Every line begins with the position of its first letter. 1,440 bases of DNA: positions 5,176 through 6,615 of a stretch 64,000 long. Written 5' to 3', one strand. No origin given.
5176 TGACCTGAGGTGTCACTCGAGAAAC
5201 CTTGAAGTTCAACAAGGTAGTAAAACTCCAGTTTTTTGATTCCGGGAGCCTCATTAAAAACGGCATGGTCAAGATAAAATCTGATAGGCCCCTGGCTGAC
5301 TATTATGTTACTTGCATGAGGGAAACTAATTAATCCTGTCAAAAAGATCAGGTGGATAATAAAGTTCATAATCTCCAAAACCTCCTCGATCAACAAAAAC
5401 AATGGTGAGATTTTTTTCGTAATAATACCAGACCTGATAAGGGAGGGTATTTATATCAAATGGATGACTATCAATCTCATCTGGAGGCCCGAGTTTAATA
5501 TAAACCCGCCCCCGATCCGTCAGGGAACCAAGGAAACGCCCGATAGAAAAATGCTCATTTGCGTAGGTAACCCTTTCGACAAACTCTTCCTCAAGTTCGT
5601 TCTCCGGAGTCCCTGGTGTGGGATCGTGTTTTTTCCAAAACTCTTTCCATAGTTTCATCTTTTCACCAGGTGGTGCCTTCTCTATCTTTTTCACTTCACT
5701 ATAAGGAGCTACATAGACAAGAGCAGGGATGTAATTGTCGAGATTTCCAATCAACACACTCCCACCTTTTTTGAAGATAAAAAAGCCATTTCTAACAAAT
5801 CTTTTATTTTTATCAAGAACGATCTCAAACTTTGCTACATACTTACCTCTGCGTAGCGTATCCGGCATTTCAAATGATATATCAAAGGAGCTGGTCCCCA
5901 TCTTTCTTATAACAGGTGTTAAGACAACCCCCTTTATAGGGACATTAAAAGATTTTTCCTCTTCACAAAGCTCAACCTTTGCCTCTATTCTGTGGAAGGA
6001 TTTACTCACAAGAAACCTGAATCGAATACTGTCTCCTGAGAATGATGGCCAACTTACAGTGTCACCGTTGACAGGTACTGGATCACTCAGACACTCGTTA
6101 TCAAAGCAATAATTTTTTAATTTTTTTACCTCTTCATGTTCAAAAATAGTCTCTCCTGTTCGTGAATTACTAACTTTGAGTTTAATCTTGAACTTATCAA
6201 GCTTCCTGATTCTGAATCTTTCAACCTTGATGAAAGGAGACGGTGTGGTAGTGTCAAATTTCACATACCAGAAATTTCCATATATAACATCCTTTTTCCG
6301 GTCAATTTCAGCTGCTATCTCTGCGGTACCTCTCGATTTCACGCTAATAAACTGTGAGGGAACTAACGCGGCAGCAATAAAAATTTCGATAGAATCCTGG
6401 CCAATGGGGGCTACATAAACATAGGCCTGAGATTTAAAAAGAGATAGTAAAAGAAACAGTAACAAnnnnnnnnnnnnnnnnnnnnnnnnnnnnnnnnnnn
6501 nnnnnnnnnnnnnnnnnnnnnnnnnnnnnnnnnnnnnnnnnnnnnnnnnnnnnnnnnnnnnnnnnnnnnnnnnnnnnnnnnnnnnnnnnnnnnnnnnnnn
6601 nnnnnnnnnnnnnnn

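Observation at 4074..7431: htpX followed by two tandem, translationally coupled secreted GWxTD-domain paralogues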

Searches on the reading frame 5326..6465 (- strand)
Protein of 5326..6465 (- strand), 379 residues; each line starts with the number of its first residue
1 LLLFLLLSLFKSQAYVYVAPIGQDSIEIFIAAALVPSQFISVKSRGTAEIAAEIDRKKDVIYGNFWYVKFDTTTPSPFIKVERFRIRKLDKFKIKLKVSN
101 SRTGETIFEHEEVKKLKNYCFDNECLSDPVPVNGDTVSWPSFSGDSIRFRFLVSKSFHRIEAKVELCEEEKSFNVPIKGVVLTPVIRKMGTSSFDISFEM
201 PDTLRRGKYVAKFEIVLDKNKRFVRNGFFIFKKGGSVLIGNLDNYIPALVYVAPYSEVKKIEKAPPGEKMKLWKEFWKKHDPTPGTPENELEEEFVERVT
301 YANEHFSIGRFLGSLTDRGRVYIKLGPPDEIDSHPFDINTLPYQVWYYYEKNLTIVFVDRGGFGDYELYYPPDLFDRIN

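Call 3: search_protein_families(library=pfam, proteins=[window:5326-6465:-], max_evalue=0.01)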
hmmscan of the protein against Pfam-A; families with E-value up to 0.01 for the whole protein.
window:5326-6465:- (379 aa): 1 family
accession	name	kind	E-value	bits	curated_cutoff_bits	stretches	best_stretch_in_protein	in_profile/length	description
PF20094.4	GWxTD_dom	-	1.7e-08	34.9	26.9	1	242-351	30-129/172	GWxTD domain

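Call 4: search_protein_families(library=ncbifam, proteins=[window:5326-6465:-], max_evalue=0.01)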
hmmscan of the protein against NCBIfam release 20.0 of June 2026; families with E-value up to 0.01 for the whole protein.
window:5326-6465:- (379 aa): 1 family
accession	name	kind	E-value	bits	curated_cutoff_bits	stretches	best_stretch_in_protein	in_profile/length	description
TIGR04514.1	GWxTD_dom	domain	4.1e-29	101.2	28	1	248-349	5-105/105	GWxTD domain-containing protein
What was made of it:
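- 5419..5724 (-): GWxTD domain of protein A (residues 248-349). TIGR04514 match to model positions 5-105 of 105 (call 4).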

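Call 10: find_homologous_proteins(query=window:5326-6465:-, max_evalue=0.001)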
Query window:5326-6465:- (379 aa): 5523 proteins with E <= 0.001 among 8000 candidates; the best 120 are listed.
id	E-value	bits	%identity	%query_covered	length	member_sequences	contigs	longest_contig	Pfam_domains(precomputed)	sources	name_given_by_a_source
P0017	8.1e-256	866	100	100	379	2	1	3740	PF20094.5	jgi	-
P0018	1.1e-222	757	83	98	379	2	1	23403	PF20094.5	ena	-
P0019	1.3e-222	757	83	98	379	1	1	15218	PF20094.5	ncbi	-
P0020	7.6e-220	747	82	98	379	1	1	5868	PF20094.5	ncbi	-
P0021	5.6e-218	741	81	100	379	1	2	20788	PF20094.5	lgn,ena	-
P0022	9.3e-205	698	77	97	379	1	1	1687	PF20094.5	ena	-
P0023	2.2e-165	568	64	100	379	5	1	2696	PF20094.5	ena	-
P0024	3.6e-150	518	59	96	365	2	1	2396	PF20094.5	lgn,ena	-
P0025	1.1e-145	503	60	99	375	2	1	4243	PF20094.5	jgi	-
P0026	1.2e-145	503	60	100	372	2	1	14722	PF20094.5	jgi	-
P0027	6.6e-141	488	58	100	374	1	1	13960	PF20094.5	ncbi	-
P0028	5.5e-54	201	35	98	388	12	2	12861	PF20094.5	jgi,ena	-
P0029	6.9e-53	198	36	84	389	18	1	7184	PF20094.5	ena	-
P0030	8.4e-48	181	33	87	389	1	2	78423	PF20094.5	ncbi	-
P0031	2.5e-43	166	47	45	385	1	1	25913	PF20094.5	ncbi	-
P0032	5.0e-42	162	30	98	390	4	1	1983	PF20094.5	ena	-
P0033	2.8e-41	160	58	33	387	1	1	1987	PF20094.5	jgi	jgi:GWxTD domain-containing protein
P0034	1.2e-39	154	33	92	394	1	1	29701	PF20094.5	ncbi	-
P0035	4.8e-39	152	53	37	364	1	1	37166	PF20094.5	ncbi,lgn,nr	ncbi:MAG: GWxTD domain-containing protein [bacterium]|nr:GWxTD domain-containing protein [bacterium]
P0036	1.2e-38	151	43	50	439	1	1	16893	PF20094.5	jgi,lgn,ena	-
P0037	4.5e-38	149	55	36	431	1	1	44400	PF20094.5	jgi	jgi:GWxTD domain-containing protein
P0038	5.4e-38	149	55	35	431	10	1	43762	PF20094.5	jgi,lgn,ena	-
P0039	1.3e-37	148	52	36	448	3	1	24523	PF20094.5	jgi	jgi:GWxTD domain-containing protein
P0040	1.4e-37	147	55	35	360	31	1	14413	PF20094.5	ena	-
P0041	1.9e-37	147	55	34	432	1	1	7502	PF20094.5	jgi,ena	-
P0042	3.0e-37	146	46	44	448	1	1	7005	PF20094.5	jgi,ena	-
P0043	4.0e-37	146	44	45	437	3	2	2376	PF20094.5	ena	-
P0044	4.2e-37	146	45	49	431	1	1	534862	PF20094.5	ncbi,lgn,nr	ncbi:MAG: GWxTD domain-containing protein [Candidatus Eisenbacteria bacterium]|nr:GWxTD domain-conta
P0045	4.7e-37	146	46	40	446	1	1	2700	PF20094.5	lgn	-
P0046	6.1e-37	145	57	28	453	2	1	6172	PF20094.5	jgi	-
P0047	7.4e-37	145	51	39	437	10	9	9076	PF20094.5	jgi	jgi:GWxTD domain-containing protein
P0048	7.4e-37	145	44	44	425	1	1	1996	PF20094.5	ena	-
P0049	9.1e-37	145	29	94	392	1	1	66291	PF20094.5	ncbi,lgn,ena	-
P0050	1.3e-36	144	52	34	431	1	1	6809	PF20094.5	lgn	-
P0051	1.8e-36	144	42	50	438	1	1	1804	PF20094.5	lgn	-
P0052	2.0e-36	144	45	45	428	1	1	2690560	PF20094.5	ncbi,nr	ncbi:MAG: GWxTD domain-containing protein [Candidatus Eiseniibacteriota bacterium]|nr:MAG: GWxTD dom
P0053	2.4e-36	143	54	33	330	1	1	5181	PF20094.5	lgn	-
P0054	2.7e-36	143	30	94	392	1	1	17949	PF20094.5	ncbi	-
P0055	3.9e-36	143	43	49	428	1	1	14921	PF20094.5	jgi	jgi:GWxTD domain-containing protein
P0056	4.6e-36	142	41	51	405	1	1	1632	PF20094.5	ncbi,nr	ncbi:MAG: GWxTD domain-containing protein, partial [candidate division Zixibacteria bacterium]|nr:GW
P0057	4.7e-36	142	41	45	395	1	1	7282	PF20094.5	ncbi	-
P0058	4.7e-36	142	42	46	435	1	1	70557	PF20094.5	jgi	jgi:GWxTD domain-containing protein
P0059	7.2e-36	142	40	53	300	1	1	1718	PF20094.5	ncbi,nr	ncbi:MAG: GWxTD domain-containing protein, partial [candidate division Zixibacteria bacterium]|nr:GW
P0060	7.4e-36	142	49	28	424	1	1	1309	PF20094.5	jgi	jgi:GWxTD domain-containing protein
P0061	7.5e-36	142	46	45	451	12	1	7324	PF20094.5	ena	-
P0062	8.3e-36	142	53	34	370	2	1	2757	PF20094.5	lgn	-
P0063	8.4e-36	142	52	35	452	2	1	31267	PF20094.5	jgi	jgi:GWxTD domain-containing protein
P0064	8.7e-36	142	38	59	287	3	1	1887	PF20094.5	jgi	jgi:GWxTD domain-containing protein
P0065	9.5e-36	141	43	49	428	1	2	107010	PF20094.5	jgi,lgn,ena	-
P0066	1.2e-35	141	42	44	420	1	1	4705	PF20094.5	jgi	jgi:GWxTD domain-containing protein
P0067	1.2e-35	141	45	39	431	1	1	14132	PF20094.5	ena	-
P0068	1.3e-35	141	45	45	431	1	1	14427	PF20094.5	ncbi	ncbi:MAG: GWxTD domain-containing protein [Candidatus Eisenbacteria bacterium]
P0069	1.5e-35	141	53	33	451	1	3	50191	PF20094.5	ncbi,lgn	-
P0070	2.2e-35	140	52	35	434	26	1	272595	PF20094.5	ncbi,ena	-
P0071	2.6e-35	140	42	48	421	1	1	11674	PF20094.5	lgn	-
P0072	4.3e-35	139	33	92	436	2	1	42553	PF20094.5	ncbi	-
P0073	4.8e-35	139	58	27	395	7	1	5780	PF20094.5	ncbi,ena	-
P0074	4.8e-35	139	43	44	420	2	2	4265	PF20094.5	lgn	-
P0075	5.9e-35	139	50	36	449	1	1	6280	PF20094.5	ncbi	ncbi:MAG: GWxTD domain-containing protein [Candidatus Zixiibacteriota bacterium]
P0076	7.7e-35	138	50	36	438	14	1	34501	PF20094.5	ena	-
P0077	1.1e-34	138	52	33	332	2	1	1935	PF20094.5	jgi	-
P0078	1.4e-34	138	52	35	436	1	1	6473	PF20094.5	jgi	jgi:GWxTD domain-containing protein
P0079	1.6e-34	137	53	33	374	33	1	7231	PF20094.5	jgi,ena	-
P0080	1.7e-34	137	42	49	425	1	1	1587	PF20094.5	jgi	jgi:GWxTD domain-containing protein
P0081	2.5e-34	137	44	49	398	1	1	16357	PF20094.5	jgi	jgi:GWxTD domain-containing protein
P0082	6.1e-34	135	48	39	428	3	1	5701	PF20094.5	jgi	jgi:GWxTD domain-containing protein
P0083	8.2e-34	135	50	33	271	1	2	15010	PF20094.5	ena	-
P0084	8.5e-34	135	48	34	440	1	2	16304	PF20094.5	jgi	jgi:GWxTD domain-containing protein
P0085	9.0e-34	135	37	50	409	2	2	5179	PF20094.5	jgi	-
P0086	1.1e-33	135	40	50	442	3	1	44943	PF20094.5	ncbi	-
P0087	1.7e-33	134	52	35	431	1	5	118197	PF20094.5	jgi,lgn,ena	jgi:GWxTD domain-containing protein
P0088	2.7e-33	133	40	58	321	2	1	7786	PF20094.5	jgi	-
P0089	3.1e-33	133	51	35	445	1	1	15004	PF07495.20,PF20094.5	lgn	-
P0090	6.3e-33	132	41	44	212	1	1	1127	PF20094.5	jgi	jgi:GWxTD domain-containing protein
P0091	6.5e-33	132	45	26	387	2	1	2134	PF20094.5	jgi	jgi:GWxTD domain-containing protein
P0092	6.6e-33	132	41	43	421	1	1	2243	PF20094.5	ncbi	ncbi:MAG: GWxTD domain-containing protein, partial [Methanobacteriota archaeon]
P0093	7.9e-33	132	48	37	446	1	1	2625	PF20094.5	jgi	jgi:GWxTD domain-containing protein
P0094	1.2e-32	131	40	44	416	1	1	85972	PF20094.5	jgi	jgi:GWxTD domain-containing protein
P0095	1.4e-32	131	49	34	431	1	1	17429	PF20094.5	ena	-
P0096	3.2e-32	130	40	44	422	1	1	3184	PF20094.5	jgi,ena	-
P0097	4.7e-32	129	39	49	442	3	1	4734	PF20094.5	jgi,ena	-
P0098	4.9e-32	129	44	39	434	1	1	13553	PF20094.5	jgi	-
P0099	5.5e-32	129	29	91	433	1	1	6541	PF20094.5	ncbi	-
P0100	6.0e-32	129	46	35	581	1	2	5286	PF20094.5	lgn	-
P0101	2.0e-31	127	40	43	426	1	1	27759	PF20094.5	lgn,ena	-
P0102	4.5e-31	126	48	34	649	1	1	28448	PF20094.5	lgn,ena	-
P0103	6.2e-31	126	43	38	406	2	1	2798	PF20094.5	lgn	-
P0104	6.6e-31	125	48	28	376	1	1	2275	PF20094.5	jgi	jgi:GWxTD domain-containing protein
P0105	7.9e-31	125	45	32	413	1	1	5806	PF20094.5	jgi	jgi:GWxTD domain-containing protein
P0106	8.3e-31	125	50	32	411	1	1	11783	PF20094.5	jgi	jgi:GWxTD domain-containing protein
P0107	1.6e-30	124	40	44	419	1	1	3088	PF20094.5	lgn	-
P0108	1.7e-30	124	43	36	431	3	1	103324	PF20094.5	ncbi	-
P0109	1.9e-30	124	37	51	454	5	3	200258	PF20094.5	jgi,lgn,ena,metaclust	metaclust:\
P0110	2.3e-30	124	36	50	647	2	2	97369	PF20094.5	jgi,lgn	jgi:GWxTD domain-containing protein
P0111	6.5e-30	122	37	50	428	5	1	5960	PF20094.5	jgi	-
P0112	7.4e-30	122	49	32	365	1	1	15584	PF20094.5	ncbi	-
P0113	8.5e-30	122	46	36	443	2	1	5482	PF20094.5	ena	-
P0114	1.1e-29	122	45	37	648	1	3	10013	PF20094.5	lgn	-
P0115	1.2e-29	121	42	43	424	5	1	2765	PF20094.5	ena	-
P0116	1.3e-29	121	48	32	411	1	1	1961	PF20094.5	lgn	-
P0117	1.6e-29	121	49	26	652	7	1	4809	PF20094.5,PF05569.18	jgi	jgi:GWxTD domain-containing protein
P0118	1.9e-29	121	34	61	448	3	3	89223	PF20094.5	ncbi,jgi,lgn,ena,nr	ncbi:MAG: GWxTD domain-containing protein [candidate division Zixibacteria bacterium]|nr:GWxTD domai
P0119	2.0e-29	121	46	32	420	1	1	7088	PF20094.5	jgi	jgi:GWxTD domain-containing protein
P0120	3.3e-29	120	50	33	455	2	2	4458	PF20094.5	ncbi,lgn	-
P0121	3.6e-29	120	42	36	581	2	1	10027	PF20094.5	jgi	jgi:GWxTD domain-containing protein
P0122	8.1e-29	119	43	41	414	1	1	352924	PF20094.5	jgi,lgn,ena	-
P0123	1.5e-28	118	47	34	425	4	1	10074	PF20094.5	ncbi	-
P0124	1.8e-28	117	44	41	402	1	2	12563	PF20094.5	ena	-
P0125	2.8e-28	117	42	27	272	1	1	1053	PF20094.5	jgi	jgi:GWxTD domain-containing protein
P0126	3.2e-28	117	47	26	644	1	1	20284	PF20094.5,PF05569.18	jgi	jgi:GWxTD domain-containing protein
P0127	3.6e-28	116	41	45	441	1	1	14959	PF20094.5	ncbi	-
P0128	5.5e-28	116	38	46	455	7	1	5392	PF20094.5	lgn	-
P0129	5.6e-28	116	44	39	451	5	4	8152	PF20094.5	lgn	-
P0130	5.9e-28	116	40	40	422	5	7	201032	PF20094.5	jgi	jgi:GWxTD domain-containing protein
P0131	8.9e-28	115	36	50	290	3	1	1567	PF20094.5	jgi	jgi:GWxTD domain-containing protein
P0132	9.9e-28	115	36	50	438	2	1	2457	PF20094.5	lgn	-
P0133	1.0e-27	115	45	36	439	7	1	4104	PF20094.5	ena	-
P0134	1.1e-27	115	44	40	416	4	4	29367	PF20094.5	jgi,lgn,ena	-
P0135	1.3e-27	115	39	39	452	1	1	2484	PF20094.5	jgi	-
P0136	1.3e-27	115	42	41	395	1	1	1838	PF20094.5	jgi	jgi:GWxTD domain-containing protein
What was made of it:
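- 5326..6465 (-): GWxTD-A, 379 aa: short signal-like N-terminus, two beta-sandwich domains, C-terminal GWxTD domain. Orthologues P0017-P0034 (call 10).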

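Call 42: predict_structure(alignment_id=A4)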
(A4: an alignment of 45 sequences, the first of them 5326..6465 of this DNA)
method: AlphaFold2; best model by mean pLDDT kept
length: 379 residues; sequences in the alignment: 45
mean_pLDDT: 85.6   pTM: 0.60
mean pLDDT of the five models: 85.6, 84.6, 84.4, 83.9, 83.4
residues with pLDDT >= 90: 195; 70-90: 146; 50-70: 18; < 50: 20
segments of 3 or more residues with pLDDT < 50: 1-8, 171-177, 235-239
pLDDT, mean of each block of 10 residues (from residue 1): 44 92 91 90 91 96 95 85 94 96 92 94 93 92 89 92 81 42 89 93 77 92 93 57 84 90 83 87 71 85 84 90 91 83 93 92 86 84
secondary structure, 60 per line:
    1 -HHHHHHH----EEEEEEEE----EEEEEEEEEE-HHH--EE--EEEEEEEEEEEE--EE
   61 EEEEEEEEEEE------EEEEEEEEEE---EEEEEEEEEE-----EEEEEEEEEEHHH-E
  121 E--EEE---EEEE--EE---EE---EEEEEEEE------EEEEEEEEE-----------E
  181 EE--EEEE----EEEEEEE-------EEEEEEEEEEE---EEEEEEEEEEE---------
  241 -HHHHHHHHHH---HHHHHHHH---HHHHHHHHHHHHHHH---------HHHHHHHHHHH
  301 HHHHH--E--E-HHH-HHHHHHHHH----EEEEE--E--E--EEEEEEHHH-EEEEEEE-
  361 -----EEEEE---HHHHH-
elements in order: H2-8 E13-20 E25-34 E45-56 E59-71 E78-87 E91-100 E106-115 E124-126 E130-133 E146-153 E160-168 E180-182 E185-188 E193-199 E207-217 E221-231 H242-251 H255-262 H266-280 H290-305 H317-325 E330-334 E343-348 E353-359 E366-370 H374-378

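Call 50: fold_search(model_id=the predicted structure, library=pdb)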
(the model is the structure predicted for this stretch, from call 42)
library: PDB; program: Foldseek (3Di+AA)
matches with E <= 10: 1863; with E <= 0.001: 166
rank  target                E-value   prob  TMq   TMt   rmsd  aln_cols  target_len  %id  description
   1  4kkq_A                1.3e-07  1.00  0.21  0.31  11.2       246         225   12  Crystal structure of Vibrio cholerae RbmA (crystal form 1) (released 2013-05-22)
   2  4be5_A                1.8e-07  1.00  0.21  0.31  11.0       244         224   11  V. cholera biofilm scaffolding protein RbmA (released 2013-12-18)
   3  4kkr_A                2.4e-07  1.00  0.21  0.31  11.1       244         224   11  Crystal structure of Vibrio cholerae RbmA (crystal form 3) (released 2013-05-22)
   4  4be6_A                5.0e-07  1.00  0.21  0.31  11.0       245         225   11  V. cholera biofilm scaffolding protein RbmA (released 2013-12-18)
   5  4kkq_B                5.0e-07  1.00  0.20  0.29  11.2       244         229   13  Crystal structure of Vibrio cholerae RbmA (crystal form 1) (released 2013-05-22)
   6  8csw                  7.8e-07  1.00  0.22  0.13  16.2       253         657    5  Local refinement of protein 4.2 in Class 2 of erythrocyte ankyrin-1 complex (released 2022-07-20)
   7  7uzs                  8.8e-07  1.00  0.22  0.13  16.3       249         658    5  Protein 4.2 (local refinement from consensus reconstruction of ankyrin complex classes) (released 2022-07-20)
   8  4kkp_A                1.1e-06  1.00  0.21  0.30  11.0       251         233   10  Crystal structure of Vibrio cholerae RbmA (crystal form 2) (released 2013-05-22)
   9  7tvz_E                1.2e-06  1.00  0.21  0.13  17.4       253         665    6  Cryo-EM structure of human band 3-protein 4.2 complex in diagonal conformation (released 2022-06-08)
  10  1nug_B                1.3e-06  1.00  0.22  0.13  15.6       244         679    8  Role of Calcium Ions in the Activation and Activity of the Transglutaminase 3 Enzyme (2 calciums, 1 Mg, inactive form) (released 2003-04-22)
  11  4kkp_B                1.3e-06  1.00  0.21  0.30  11.1       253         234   10  Crystal structure of Vibrio cholerae RbmA (crystal form 2) (released 2013-05-22)
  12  8cs9_X                1.4e-06  1.00  0.21  0.13  16.1       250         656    6  Composite reconstruction of Class 1 of the erythrocyte ankyrin-1 complex (released 2022-07-20)
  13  5g50_B                2.7e-06  1.00  0.21  0.31  10.8       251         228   12  Vibrio cholerae scaffolding protein RbmA in complex with magnesium. (released 2017-11-29)
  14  2r51                  3.0e-06  1.00  0.18  0.23  20.9       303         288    9  Crystal Structure of mouse Vps26B (released 2008-07-15)
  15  5f0m_B                3.0e-06  1.00  0.18  0.22  20.4       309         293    8  Structure of retromer VPS26-VPS35 subunits bound to SNX3 and DMT1 (SeMet labeled) (released 2016-12-07)
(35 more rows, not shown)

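Call 68: search_protein_families(library=pfam, proteins=[P0117, P0102], max_evalue=0.001)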
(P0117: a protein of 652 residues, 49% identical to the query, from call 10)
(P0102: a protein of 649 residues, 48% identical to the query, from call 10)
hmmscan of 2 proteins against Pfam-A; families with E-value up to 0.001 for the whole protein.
P0117 (652 aa): 2 families
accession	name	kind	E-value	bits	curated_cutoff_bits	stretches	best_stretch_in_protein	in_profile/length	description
PF20094.4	GWxTD_dom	-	6.4e-35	120.9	26.9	2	374-465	33-120/172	GWxTD domain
PF05569.17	Peptidase_M56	-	2.3e-30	106.2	31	1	26-296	9-293/296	BlaR1 peptidase M56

P0102 (649 aa): 1 family
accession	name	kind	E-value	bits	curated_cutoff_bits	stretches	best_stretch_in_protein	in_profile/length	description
PF20094.4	GWxTD_dom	-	1.9e-16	60.7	26.9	1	515-622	30-127/172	GWxTD domain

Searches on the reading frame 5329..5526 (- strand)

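Call 51: search_protein_families(library=pfam, proteins=[window:5329-5526:-], max_evalue=10)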
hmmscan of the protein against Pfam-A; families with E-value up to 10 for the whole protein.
seq(66 aa): 1 family
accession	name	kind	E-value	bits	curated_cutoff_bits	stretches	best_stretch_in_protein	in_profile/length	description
PF20094.4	GWxTD_dom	-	0.0072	16.5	26.9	1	3-38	100-129/172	GWxTD domain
